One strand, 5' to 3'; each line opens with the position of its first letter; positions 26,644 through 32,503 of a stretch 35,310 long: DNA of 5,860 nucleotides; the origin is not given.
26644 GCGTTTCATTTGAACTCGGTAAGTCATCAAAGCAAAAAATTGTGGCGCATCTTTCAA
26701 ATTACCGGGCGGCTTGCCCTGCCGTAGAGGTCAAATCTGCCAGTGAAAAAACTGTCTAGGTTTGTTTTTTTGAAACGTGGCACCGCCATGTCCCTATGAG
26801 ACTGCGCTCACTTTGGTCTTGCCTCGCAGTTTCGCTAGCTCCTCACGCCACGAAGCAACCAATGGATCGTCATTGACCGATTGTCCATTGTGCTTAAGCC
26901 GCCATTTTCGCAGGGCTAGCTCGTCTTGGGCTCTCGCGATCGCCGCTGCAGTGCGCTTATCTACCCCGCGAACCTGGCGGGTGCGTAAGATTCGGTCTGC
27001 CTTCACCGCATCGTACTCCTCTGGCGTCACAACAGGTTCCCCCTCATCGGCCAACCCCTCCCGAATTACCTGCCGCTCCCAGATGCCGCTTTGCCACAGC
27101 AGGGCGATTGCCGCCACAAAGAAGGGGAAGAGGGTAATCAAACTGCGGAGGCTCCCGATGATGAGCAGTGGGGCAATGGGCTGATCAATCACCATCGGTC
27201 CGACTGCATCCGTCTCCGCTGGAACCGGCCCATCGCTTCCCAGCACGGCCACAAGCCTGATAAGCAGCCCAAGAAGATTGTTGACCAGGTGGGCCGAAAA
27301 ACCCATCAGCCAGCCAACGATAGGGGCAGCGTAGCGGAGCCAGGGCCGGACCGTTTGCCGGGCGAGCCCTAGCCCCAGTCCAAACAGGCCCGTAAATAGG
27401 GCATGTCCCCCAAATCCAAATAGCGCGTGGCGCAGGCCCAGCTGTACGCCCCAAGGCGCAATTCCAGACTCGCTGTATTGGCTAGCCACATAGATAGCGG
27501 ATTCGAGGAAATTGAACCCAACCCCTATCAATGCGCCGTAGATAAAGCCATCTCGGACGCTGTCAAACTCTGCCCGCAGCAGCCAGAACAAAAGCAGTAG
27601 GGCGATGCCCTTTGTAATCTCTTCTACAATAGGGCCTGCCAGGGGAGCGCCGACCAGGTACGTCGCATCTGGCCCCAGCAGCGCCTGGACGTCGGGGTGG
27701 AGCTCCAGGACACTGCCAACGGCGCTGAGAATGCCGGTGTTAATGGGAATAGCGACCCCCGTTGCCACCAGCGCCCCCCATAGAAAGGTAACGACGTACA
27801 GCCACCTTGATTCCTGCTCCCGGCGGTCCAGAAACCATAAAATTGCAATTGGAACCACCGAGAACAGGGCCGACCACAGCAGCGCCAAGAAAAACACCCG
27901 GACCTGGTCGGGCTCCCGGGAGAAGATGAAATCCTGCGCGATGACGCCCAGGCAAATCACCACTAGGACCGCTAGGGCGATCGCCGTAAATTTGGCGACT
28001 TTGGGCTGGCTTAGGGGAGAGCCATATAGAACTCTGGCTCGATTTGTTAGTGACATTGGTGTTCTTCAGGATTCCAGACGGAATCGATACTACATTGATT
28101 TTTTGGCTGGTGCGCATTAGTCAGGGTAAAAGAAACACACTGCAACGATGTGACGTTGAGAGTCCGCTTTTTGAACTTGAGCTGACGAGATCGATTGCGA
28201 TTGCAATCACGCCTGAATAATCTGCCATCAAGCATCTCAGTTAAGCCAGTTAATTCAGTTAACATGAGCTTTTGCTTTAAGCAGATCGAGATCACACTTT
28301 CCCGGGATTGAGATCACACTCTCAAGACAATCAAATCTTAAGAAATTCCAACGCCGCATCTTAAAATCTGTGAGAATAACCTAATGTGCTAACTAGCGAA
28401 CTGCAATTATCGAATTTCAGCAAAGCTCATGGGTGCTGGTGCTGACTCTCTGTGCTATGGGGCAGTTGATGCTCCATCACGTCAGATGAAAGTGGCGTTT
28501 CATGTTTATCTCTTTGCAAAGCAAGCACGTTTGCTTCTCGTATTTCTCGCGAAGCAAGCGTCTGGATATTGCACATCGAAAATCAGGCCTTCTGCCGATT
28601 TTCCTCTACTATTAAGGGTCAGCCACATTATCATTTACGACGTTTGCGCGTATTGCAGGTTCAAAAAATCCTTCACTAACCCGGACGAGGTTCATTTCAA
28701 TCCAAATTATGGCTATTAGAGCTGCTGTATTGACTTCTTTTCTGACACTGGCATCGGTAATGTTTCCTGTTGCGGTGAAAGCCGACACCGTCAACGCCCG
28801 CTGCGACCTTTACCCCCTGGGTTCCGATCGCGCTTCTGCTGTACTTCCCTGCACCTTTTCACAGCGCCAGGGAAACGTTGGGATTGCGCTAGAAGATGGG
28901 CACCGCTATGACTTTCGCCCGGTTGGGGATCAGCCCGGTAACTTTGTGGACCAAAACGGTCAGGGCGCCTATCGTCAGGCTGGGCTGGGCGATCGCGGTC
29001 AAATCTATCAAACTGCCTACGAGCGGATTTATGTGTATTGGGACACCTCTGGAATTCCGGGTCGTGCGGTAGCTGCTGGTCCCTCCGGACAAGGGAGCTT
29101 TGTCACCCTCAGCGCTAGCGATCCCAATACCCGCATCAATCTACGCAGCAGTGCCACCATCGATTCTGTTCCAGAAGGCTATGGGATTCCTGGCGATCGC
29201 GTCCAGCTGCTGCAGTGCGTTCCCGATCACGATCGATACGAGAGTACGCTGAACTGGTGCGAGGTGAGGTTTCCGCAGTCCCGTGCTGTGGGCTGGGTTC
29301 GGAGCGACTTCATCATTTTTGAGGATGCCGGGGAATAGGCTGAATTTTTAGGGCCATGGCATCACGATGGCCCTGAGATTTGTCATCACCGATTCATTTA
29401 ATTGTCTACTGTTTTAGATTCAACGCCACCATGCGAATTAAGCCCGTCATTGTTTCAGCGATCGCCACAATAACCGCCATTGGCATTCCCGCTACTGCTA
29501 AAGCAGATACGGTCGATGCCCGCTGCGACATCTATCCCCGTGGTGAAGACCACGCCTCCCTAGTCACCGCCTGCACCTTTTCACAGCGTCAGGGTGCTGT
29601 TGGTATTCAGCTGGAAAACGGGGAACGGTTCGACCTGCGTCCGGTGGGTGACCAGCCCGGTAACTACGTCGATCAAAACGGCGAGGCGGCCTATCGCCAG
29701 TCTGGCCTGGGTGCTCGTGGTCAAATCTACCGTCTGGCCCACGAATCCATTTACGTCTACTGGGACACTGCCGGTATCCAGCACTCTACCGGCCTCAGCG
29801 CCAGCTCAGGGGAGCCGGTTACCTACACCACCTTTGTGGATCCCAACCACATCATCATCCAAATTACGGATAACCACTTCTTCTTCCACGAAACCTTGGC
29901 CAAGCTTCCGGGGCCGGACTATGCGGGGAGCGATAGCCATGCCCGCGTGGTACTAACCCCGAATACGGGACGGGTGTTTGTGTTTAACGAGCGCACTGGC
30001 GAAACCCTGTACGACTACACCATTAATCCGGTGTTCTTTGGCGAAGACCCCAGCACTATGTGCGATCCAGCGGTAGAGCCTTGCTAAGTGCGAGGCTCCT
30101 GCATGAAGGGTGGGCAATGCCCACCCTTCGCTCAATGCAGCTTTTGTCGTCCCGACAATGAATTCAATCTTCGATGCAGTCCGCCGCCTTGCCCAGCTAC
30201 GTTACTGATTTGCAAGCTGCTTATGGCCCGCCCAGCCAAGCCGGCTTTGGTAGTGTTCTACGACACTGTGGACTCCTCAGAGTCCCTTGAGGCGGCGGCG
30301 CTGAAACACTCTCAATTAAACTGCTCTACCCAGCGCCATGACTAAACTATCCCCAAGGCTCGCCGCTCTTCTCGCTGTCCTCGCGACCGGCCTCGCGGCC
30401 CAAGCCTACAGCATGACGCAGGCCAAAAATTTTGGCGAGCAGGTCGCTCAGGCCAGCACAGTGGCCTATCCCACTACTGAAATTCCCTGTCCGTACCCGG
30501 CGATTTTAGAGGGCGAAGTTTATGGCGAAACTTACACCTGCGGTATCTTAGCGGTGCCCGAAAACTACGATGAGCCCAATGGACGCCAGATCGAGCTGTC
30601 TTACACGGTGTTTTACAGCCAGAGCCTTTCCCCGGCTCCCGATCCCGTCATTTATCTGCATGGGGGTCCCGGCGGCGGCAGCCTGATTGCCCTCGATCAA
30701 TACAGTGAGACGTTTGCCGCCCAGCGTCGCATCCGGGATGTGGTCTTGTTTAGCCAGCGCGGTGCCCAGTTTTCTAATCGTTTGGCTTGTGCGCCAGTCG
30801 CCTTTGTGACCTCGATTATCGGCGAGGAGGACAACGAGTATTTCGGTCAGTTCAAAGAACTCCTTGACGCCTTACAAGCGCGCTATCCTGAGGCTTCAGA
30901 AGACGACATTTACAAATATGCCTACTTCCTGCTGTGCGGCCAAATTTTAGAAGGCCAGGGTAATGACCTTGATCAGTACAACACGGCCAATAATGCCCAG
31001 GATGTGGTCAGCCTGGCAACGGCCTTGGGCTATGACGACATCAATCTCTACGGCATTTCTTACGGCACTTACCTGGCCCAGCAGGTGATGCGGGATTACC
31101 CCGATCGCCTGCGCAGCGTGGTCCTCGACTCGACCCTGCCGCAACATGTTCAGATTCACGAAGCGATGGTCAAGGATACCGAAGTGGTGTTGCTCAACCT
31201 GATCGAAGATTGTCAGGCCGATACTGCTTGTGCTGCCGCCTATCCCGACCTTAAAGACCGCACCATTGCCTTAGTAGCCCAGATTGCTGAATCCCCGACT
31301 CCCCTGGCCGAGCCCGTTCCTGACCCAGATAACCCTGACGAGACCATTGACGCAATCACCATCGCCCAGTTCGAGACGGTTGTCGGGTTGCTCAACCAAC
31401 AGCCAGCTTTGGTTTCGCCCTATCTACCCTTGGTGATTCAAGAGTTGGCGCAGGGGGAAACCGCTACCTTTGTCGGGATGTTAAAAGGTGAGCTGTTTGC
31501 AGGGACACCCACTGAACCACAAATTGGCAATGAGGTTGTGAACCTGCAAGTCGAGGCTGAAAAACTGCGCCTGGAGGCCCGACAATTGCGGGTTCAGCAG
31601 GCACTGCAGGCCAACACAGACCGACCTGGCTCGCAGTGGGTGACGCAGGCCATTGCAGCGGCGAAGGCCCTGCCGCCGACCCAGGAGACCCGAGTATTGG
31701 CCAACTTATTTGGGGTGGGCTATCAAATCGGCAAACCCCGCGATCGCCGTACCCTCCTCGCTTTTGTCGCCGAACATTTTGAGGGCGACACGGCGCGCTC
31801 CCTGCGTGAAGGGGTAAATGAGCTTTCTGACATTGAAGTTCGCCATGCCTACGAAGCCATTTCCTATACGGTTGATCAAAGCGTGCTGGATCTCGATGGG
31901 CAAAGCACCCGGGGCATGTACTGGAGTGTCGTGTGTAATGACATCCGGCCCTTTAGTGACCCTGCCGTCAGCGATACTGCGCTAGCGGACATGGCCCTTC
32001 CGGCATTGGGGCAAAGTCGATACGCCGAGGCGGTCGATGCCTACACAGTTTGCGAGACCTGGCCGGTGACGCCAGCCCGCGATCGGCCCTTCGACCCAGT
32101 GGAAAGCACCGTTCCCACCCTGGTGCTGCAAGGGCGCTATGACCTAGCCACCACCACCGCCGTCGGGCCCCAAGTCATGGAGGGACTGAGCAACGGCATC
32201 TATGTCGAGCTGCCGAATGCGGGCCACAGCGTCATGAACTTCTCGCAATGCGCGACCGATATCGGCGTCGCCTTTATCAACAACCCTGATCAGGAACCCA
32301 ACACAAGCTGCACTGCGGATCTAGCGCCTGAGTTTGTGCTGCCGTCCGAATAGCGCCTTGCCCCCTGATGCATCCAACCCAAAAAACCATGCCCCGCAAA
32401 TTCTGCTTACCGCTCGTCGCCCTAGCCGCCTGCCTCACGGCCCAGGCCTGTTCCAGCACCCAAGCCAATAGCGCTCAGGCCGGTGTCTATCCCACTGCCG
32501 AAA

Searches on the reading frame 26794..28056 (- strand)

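Call 20: search_protein_families(library=pfam, proteins=[window:26794-28056:-], max_evalue=0.001)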
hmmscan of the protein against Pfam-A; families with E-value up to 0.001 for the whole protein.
window:26794-28056:- (420 aa): 1 family
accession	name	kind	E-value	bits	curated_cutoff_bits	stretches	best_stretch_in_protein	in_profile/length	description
PF13367.11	PrsW-protease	-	4.5e-36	124.7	23.5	1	82-270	1-181/196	PrsW family intramembrane metalloprotease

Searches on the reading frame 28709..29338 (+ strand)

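Call 20: search_protein_families(library=pfam, proteins=[window:28709-29338:+], max_evalue=0.001)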
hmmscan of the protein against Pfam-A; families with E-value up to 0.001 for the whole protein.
window:28709-29338:+ (209 aa): 1 family
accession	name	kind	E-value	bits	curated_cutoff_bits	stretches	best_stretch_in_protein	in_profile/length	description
PF08239.17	SH3_3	-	0.00013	22.6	27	1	142-202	2-53/54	Bacterial SH3 domain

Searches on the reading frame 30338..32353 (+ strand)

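Call 20: search_protein_families(library=pfam, proteins=[window:30338-32353:+], max_evalue=0.001)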
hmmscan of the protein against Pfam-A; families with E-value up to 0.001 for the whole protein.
window:30338-32353:+ (671 aa): 3 families
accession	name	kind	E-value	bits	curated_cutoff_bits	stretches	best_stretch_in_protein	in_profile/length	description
PF00561.26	Abhydrolase_1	-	6.3e-16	59.2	25.8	1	103-270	2-106/245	alpha/beta hydrolase fold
PF08386.16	Abhydrolase_4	-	3.6e-11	43.5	21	1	568-658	11-103/103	TAP-like protein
PF12697.13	Abhydrolase_6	-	7.9e-05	23.9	26.3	0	205-277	36-94/217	Alpha/beta hydrolase family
